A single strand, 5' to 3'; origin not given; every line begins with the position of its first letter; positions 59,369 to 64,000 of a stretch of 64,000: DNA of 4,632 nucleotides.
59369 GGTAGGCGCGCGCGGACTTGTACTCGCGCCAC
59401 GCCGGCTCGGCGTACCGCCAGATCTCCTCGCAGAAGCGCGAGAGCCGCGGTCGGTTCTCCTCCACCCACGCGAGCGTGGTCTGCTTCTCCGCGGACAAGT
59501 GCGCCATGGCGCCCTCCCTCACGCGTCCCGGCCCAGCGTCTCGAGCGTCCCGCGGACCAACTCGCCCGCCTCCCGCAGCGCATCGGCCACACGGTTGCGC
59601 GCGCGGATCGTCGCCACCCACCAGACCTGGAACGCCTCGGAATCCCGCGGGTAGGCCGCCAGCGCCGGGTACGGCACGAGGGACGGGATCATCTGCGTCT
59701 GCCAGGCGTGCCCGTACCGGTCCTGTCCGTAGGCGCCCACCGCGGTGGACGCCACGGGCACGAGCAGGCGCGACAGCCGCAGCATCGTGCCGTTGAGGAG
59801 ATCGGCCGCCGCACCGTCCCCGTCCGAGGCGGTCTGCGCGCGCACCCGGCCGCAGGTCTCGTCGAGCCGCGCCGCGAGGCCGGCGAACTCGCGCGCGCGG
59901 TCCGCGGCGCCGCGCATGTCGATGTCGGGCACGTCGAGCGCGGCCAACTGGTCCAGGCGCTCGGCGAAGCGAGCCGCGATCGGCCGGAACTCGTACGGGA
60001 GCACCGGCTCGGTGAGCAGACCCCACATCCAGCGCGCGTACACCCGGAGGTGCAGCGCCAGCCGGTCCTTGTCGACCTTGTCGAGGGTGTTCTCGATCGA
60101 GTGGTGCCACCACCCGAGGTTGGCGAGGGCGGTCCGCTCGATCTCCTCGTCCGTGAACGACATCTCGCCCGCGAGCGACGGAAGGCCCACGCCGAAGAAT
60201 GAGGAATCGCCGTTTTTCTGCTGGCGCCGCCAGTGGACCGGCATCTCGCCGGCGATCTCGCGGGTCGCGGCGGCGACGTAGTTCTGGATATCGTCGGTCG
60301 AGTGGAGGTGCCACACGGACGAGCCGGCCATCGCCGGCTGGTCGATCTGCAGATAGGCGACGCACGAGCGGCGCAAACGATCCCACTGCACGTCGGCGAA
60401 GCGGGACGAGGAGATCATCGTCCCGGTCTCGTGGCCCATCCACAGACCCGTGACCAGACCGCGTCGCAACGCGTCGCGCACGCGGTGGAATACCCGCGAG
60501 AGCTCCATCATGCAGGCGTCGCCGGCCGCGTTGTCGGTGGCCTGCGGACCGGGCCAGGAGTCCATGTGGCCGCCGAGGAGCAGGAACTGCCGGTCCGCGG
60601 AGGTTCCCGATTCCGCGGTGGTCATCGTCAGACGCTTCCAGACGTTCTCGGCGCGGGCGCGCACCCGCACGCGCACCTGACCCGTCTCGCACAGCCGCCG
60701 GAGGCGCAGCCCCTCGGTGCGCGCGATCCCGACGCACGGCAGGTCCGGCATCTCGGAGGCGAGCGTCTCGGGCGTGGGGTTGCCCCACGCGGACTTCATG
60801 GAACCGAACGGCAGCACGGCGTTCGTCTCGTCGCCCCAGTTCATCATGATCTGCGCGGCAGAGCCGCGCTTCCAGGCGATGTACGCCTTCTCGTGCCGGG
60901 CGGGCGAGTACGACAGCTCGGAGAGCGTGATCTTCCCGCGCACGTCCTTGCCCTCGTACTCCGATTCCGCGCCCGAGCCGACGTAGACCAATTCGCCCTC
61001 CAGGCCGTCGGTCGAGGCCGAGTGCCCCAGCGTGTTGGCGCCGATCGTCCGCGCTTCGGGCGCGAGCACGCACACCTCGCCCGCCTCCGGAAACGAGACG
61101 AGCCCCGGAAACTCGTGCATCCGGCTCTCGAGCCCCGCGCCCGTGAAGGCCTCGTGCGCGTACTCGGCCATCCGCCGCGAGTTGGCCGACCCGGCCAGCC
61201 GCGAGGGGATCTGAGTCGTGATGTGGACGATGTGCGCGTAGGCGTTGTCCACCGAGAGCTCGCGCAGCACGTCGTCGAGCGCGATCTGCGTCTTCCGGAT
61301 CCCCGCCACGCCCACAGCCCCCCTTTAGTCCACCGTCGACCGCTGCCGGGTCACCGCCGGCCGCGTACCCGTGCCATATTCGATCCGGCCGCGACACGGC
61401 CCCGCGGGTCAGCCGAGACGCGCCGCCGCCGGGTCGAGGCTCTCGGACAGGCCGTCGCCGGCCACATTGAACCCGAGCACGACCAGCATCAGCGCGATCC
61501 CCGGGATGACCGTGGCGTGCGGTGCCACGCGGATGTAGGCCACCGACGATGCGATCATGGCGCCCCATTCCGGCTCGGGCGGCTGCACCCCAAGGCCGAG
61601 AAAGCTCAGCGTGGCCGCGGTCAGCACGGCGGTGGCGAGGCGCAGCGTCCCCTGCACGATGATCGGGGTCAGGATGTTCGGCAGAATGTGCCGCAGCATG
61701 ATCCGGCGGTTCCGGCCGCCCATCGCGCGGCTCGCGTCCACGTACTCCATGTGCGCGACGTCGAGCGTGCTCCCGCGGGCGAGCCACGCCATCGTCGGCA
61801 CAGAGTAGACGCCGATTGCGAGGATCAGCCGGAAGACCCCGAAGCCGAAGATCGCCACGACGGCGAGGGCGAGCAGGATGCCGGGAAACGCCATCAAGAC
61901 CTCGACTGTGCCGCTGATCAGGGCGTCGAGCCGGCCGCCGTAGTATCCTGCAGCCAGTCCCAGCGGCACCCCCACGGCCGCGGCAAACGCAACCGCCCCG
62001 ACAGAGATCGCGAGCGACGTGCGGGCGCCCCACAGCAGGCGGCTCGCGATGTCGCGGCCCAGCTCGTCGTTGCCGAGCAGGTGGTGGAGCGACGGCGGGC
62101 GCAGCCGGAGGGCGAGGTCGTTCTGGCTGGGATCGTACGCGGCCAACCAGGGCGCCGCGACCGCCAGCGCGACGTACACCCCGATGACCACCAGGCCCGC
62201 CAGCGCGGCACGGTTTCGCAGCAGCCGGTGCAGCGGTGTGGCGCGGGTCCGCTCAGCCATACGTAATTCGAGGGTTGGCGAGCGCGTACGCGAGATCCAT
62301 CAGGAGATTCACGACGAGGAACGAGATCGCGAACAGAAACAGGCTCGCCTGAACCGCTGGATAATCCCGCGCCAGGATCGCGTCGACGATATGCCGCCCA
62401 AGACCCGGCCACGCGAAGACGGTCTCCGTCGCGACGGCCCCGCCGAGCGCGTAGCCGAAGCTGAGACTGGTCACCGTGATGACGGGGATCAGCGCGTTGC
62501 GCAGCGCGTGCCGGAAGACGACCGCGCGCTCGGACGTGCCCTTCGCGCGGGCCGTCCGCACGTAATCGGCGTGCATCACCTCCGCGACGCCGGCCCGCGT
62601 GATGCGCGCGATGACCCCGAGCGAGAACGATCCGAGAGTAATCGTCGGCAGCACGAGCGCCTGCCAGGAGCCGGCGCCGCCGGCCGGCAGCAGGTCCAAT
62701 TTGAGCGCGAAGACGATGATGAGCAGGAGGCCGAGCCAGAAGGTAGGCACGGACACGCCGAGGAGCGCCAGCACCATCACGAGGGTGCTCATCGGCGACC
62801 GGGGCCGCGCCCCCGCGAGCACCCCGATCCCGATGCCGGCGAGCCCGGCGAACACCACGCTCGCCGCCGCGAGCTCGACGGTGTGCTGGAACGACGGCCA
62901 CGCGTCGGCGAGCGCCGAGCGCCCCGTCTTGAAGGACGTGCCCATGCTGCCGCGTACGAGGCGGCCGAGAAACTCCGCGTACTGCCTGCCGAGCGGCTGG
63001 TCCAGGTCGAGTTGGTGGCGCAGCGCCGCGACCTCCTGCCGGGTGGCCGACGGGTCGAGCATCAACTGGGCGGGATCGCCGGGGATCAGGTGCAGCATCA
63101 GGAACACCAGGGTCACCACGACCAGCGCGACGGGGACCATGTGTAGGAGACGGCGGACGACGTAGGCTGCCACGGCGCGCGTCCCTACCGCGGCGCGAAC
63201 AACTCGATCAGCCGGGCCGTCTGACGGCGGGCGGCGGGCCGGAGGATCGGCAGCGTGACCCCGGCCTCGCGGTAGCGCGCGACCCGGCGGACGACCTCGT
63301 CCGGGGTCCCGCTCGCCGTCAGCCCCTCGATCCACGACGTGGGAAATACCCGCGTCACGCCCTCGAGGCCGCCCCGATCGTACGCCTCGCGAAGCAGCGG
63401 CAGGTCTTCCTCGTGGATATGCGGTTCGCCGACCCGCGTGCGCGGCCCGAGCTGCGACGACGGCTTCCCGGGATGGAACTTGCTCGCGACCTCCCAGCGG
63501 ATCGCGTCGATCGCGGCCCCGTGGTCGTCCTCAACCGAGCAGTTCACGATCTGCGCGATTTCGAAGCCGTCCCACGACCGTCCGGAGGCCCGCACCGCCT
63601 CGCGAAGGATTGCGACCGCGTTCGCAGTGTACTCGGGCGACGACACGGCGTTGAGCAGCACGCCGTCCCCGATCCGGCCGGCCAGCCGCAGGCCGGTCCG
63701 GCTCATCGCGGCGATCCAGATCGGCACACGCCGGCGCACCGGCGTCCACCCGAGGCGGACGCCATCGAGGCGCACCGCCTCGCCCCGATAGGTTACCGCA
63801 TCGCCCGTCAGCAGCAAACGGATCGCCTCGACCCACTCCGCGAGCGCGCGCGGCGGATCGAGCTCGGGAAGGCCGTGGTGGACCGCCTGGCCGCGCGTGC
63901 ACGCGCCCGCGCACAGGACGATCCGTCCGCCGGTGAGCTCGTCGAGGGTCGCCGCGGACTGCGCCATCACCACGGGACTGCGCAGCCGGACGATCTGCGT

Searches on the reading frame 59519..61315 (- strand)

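Call 51: search_protein_families(library=pfam, proteins=[window:59519-61315:-], max_evalue=0.00001)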
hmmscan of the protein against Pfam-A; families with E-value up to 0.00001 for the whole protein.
window:59519-61315:- (598 aa): 1 family
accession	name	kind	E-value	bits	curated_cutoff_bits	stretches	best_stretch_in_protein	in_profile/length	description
PF04389.22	Peptidase_M28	-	5.4e-11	43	21.3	1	239-427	10-190/193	Peptidase family M28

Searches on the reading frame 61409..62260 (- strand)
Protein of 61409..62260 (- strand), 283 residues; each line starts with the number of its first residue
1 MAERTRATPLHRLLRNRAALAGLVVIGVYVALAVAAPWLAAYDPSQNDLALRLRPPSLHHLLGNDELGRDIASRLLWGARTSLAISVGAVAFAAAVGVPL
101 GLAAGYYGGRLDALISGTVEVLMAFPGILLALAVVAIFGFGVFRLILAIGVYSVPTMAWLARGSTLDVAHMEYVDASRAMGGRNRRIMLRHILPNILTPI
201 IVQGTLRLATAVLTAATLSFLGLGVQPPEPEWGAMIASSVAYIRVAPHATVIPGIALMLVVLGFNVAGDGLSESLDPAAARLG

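Call 51: search_protein_families(library=pfam, proteins=[window:61409-62260:-], max_evalue=0.00001)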
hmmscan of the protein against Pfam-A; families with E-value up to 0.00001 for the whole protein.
window:61409-62260:- (283 aa): 2 families
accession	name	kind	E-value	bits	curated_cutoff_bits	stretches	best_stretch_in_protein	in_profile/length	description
PF00528.27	BPD_transp_1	-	3.6e-28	99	26.4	1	97-278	1-181/184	Binding-protein-dependent transport system inner membrane component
PF12911.12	OppC_N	-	2.6e-12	46.9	23.9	1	11-56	8-53/53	N-terminal TM domain of oligopeptide transport permease C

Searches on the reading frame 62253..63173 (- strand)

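Call 51: search_protein_families(library=pfam, proteins=[window:62253-63173:-], max_evalue=0.00001)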
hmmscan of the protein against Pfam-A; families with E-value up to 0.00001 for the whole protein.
window:62253-63173:- (306 aa): 2 families
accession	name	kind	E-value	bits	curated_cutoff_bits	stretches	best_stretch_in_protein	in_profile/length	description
PF00528.27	BPD_transp_1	-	1.4e-41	142.7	26.4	1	113-304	1-183/184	Binding-protein-dependent transport system inner membrane component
PF19300.4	BPD_transp_1_N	-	3.1e-12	47.1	23.8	1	1-79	1-79/114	Binding-prot-dependent transport system membrane comp, N-term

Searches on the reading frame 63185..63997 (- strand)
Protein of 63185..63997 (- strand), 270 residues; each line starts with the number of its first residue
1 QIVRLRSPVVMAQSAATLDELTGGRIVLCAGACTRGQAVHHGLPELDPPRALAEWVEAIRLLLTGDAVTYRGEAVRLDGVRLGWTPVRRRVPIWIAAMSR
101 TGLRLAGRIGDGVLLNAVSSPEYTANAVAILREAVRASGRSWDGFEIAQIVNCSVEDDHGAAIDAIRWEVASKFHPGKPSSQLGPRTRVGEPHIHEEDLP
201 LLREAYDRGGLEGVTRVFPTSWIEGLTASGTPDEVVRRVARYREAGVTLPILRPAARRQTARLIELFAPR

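Call 51: search_protein_families(library=pfam, proteins=[window:63185-63997:-], max_evalue=0.00001)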
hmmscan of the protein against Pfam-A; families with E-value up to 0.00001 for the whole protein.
window:63185-63997:- (270 aa): 1 family
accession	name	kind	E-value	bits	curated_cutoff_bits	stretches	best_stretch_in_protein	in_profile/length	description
PF00296.26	Bac_luciferase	-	1.8e-44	152.8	27.9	1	5-248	79-313/314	Luciferase-like monooxygenase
